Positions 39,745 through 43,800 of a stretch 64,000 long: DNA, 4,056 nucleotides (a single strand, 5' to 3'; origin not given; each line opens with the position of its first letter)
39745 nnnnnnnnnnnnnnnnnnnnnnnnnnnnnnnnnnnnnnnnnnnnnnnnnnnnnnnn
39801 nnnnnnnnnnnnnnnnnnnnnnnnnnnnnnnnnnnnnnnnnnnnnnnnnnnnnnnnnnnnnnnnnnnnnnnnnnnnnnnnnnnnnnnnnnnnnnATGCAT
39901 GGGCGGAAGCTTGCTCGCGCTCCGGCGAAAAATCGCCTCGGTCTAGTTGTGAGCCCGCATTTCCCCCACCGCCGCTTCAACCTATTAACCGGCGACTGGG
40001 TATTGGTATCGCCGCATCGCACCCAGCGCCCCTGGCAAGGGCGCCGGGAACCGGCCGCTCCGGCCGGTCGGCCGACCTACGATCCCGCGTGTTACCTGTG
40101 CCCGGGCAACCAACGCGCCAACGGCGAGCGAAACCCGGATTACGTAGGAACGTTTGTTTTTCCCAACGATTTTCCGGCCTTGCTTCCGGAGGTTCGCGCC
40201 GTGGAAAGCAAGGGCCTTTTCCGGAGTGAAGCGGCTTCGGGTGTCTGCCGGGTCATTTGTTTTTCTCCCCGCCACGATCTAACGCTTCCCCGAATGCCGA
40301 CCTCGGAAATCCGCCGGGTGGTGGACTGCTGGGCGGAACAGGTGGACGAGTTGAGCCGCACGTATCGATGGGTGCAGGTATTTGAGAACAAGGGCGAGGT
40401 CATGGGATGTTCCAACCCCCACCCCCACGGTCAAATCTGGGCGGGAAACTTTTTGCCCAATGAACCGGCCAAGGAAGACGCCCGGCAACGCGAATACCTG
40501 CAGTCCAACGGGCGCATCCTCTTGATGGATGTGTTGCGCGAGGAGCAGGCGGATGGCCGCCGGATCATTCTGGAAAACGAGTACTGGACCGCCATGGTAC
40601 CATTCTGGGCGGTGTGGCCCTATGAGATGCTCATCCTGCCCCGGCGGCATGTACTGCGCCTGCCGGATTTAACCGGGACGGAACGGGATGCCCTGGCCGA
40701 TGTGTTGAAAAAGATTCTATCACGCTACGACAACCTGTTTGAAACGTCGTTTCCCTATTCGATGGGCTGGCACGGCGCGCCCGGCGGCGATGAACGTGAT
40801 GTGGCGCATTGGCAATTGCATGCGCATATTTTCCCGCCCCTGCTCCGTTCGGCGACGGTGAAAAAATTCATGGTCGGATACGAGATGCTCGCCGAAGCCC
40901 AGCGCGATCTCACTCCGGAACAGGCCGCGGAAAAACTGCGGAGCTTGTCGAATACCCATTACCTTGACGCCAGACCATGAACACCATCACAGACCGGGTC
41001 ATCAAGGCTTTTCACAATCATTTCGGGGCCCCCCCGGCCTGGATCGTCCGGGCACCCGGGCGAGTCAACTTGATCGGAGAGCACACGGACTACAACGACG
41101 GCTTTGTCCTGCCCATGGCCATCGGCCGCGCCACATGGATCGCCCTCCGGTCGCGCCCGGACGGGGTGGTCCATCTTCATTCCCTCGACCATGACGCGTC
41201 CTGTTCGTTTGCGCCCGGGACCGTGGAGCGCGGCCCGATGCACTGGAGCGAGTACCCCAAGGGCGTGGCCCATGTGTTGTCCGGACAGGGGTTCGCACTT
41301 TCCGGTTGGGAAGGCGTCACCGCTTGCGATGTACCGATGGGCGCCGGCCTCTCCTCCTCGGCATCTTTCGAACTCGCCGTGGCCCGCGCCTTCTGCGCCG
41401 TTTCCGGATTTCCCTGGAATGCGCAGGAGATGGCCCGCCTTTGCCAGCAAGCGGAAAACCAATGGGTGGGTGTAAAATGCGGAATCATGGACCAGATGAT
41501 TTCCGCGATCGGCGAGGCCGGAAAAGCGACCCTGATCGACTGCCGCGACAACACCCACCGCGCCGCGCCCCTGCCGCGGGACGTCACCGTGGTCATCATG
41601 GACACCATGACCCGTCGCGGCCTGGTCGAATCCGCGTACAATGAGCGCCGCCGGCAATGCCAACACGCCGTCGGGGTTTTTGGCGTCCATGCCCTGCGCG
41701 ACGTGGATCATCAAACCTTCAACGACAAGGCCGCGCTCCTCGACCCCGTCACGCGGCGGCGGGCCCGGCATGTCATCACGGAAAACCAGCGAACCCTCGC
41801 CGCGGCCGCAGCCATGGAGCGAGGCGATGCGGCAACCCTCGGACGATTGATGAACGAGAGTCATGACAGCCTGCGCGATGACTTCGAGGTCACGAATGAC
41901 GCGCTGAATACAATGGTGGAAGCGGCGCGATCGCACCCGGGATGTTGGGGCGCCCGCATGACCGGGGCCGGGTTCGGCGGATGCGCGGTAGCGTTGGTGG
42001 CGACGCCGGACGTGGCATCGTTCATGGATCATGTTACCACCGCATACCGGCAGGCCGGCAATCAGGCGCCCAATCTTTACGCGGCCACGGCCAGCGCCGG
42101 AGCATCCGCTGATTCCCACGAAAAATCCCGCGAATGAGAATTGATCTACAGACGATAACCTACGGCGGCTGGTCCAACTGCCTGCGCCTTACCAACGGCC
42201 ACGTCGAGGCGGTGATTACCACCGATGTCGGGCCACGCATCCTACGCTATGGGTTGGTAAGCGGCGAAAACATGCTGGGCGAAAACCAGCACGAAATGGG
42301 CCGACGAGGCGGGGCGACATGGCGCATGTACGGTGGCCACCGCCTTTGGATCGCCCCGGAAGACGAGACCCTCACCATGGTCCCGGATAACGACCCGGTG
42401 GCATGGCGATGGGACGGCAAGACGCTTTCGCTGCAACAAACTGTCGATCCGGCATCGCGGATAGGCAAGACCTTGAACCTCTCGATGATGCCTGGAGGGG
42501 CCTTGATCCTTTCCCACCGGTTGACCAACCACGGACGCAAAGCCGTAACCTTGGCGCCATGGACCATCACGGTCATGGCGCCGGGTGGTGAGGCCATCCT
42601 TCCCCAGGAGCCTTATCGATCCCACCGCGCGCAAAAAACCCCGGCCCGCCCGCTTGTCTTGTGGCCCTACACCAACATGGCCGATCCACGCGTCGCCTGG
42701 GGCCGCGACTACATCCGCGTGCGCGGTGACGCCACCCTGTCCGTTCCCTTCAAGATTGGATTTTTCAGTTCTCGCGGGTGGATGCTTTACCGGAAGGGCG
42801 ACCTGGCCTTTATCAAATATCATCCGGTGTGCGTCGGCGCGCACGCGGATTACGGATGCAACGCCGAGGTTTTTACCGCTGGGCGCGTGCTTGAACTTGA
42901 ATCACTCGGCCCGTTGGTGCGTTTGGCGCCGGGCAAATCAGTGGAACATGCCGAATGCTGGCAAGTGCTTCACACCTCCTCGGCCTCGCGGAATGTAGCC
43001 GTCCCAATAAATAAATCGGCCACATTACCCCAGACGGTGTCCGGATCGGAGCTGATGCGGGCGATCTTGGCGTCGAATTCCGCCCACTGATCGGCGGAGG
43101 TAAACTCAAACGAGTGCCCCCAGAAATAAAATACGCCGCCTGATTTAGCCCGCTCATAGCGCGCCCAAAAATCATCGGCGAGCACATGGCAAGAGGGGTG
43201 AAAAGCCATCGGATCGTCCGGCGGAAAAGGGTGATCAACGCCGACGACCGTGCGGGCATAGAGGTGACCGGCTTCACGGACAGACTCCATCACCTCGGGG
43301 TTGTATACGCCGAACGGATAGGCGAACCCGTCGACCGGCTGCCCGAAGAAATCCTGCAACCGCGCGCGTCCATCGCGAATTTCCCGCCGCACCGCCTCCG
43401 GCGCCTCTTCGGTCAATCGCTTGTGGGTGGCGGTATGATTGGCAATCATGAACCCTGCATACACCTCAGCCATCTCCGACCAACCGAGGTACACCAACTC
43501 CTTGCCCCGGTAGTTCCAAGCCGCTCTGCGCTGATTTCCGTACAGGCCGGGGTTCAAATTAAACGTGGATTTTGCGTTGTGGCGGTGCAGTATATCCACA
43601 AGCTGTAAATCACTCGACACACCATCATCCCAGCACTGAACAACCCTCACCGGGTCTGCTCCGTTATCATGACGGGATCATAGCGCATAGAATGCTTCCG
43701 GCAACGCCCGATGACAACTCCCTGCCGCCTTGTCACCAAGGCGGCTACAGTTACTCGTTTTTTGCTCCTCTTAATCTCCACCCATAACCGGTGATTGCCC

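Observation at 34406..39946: An unassigned domain of about 225 aa (DGDRT-NPAW ... IRYDNI) in three adjacent genes with three different fates: enzyme-fused, free secreted, and PEP-CTERM-anchored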

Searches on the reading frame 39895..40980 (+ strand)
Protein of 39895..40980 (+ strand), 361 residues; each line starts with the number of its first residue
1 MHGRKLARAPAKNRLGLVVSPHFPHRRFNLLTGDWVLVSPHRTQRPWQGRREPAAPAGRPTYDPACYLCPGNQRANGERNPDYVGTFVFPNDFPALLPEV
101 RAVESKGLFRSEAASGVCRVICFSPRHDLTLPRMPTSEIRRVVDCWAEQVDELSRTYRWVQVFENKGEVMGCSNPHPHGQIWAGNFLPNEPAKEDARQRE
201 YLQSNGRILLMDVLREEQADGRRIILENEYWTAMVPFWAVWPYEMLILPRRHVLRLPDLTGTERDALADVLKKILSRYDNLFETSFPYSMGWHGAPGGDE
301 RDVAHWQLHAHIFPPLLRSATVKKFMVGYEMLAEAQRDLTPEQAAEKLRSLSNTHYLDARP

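Call 17: search_protein_families(library=pfam, proteins=[window:39895-40980:+], max_evalue=0.001)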
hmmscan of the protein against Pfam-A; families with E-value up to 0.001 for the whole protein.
window:39895-40980:+ (361 aa): 3 families
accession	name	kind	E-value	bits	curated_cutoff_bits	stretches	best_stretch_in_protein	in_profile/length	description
PF01087.27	GalP_UDP_transf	-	1.6e-64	218.2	22.1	1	23-188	11-184/184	Galactose-1-phosphate uridyl transferase, N-terminal domain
PF02744.22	GalP_UDP_tr_C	-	2e-62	210.2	29.2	1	196-358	3-163/165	Galactose-1-phosphate uridyl transferase, C-terminal domain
PF01230.28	HIT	-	0.00048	21.2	21.5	0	223-314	7-94/98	HIT domain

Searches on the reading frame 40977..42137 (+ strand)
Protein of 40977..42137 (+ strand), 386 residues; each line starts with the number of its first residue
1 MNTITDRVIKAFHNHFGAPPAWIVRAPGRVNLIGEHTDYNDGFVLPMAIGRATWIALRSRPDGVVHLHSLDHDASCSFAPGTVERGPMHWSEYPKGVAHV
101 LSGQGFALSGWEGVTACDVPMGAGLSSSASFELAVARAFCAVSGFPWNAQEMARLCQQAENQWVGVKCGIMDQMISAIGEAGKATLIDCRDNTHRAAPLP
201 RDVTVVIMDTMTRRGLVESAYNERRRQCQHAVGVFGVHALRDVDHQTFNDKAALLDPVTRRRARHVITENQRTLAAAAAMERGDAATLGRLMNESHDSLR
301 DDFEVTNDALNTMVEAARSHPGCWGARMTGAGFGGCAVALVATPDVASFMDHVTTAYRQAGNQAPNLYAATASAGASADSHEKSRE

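Call 17: search_protein_families(library=pfam, proteins=[window:40977-42137:+], max_evalue=0.001)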
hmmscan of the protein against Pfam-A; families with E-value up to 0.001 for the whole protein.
window:40977-42137:+ (386 aa): 3 families
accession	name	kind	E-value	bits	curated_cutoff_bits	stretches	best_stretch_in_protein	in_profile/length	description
PF10509.15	GalKase_gal_bdg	-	4.8e-24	84.1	23.1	1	10-58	1-48/49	Galactokinase galactose-binding signature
PF00288.32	GHMP_kinases_N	-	6.6e-16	58.8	22.3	1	109-179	16-86/87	GHMP kinases N terminal domain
PF08544.19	GHMP_kinases_C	-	3.8e-15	56.5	21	1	277-347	2-72/85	GHMP kinases C terminal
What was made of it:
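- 39895..42137 (+): GalT and GalK (Leloir genes) directly downstream. Pfam (call 17).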

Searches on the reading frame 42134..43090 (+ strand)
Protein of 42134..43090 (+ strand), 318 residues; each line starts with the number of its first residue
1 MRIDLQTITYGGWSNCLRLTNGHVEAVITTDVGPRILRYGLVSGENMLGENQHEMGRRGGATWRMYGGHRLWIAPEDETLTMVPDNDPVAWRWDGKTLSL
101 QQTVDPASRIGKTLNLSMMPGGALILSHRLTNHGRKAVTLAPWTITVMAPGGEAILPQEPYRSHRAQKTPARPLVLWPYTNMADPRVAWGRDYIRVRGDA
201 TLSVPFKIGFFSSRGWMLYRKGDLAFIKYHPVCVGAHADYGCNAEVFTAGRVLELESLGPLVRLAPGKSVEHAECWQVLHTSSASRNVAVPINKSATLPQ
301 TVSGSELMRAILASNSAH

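Call 17: search_protein_families(library=pfam, proteins=[window:42134-43090:+], max_evalue=0.001)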
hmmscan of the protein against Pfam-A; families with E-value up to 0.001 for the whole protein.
window:42134-43090:+ (318 aa): 1 family
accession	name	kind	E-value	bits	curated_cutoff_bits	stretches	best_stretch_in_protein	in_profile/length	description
PF14315.11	DUF4380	-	8.7e-05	22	29.4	0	17-76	4-68/295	Domain of unknown function (DUF4380)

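Call 71: search_protein_families(library=pfam, proteins=[window:42134-43090:+], max_evalue=1)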
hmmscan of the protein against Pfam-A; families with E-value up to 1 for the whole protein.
window:42134-43090:+ (318 aa): 2 families
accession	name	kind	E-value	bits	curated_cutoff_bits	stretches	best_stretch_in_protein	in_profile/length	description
PF14315.11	DUF4380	-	8.7e-05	22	29.4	2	17-76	4-68/295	Domain of unknown function (DUF4380)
PF20583.3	DUF6786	-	0.32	10.1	27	0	247-284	318-353/376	Family of unknown function (DUF6786)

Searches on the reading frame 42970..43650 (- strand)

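Call 17: search_protein_families(library=pfam, proteins=[window:42970-43650:-], max_evalue=0.001)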
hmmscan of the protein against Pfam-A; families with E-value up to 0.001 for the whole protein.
window:42970-43650:- (226 aa): 1 family
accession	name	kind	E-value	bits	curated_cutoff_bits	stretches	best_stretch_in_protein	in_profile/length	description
PF01522.26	Polysacc_deac_1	-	5.2e-18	65.6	23.1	1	3-130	9-122/124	Polysaccharide deacetylase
